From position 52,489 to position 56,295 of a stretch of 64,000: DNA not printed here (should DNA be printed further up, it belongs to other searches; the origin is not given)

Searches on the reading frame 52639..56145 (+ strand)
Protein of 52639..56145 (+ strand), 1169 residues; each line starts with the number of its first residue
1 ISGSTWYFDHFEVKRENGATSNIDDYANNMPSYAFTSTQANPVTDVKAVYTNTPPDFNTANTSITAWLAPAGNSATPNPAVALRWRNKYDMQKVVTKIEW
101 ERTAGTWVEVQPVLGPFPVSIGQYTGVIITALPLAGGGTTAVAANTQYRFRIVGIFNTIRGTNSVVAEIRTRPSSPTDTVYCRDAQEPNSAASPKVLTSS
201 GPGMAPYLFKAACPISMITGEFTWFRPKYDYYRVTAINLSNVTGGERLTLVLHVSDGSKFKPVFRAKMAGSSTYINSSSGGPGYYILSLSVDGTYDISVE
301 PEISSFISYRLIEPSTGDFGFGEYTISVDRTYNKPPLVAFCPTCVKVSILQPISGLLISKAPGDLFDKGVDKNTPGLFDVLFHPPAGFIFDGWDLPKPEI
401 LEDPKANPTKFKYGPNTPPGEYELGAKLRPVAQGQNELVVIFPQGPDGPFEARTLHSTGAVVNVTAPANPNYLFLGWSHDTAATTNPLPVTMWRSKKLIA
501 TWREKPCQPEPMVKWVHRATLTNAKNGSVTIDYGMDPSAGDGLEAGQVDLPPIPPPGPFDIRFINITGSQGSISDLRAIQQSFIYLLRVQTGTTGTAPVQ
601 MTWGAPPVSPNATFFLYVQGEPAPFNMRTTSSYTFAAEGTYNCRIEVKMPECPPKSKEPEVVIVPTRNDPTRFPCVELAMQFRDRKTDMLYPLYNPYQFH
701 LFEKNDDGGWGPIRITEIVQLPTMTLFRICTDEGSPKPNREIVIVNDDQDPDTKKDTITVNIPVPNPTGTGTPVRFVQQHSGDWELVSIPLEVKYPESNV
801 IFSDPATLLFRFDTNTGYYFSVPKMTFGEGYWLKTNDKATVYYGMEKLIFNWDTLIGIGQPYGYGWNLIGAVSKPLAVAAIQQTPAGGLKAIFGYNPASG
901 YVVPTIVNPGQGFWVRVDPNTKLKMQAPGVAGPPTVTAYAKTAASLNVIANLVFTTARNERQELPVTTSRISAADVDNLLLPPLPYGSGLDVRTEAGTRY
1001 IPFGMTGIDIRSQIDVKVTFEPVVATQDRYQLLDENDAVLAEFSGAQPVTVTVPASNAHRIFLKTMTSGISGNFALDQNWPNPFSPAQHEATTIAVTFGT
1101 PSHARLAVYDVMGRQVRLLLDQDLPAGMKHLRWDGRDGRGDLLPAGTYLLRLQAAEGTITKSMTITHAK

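Call 77: search_solved_structures(query=A7, max_evalue=1, show_alignments=0)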
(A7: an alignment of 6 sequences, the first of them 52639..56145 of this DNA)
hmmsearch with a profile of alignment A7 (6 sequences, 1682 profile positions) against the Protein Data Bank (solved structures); distinct sequences matched with E-value up to 1: 7.
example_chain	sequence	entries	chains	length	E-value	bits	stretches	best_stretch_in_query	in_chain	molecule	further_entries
3osv_A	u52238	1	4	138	1.4e-05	25.5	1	1616-1668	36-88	Flagellar basal-body rod modification protein FlgD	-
7eh9_A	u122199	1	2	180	0.00018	21.8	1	1617-1671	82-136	Basal-body rod modification protein FlgD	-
7bhq_A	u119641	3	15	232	0.00029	21.1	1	1617-1671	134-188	Basal-body rod modification protein FlgD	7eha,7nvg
3c12_A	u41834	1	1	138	0.014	15.5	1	1615-1666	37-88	Flagellar protein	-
4hx3_A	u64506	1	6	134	0.22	11.6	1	385-423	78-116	Extracellular small neutral protease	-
1c7k_A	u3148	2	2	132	0.22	11.6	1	385-423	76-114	ZINC ENDOPROTEASE | ZINC PROTEASE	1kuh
6e5c_A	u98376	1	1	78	0.87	9.6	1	1422-1454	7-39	De novo beta protein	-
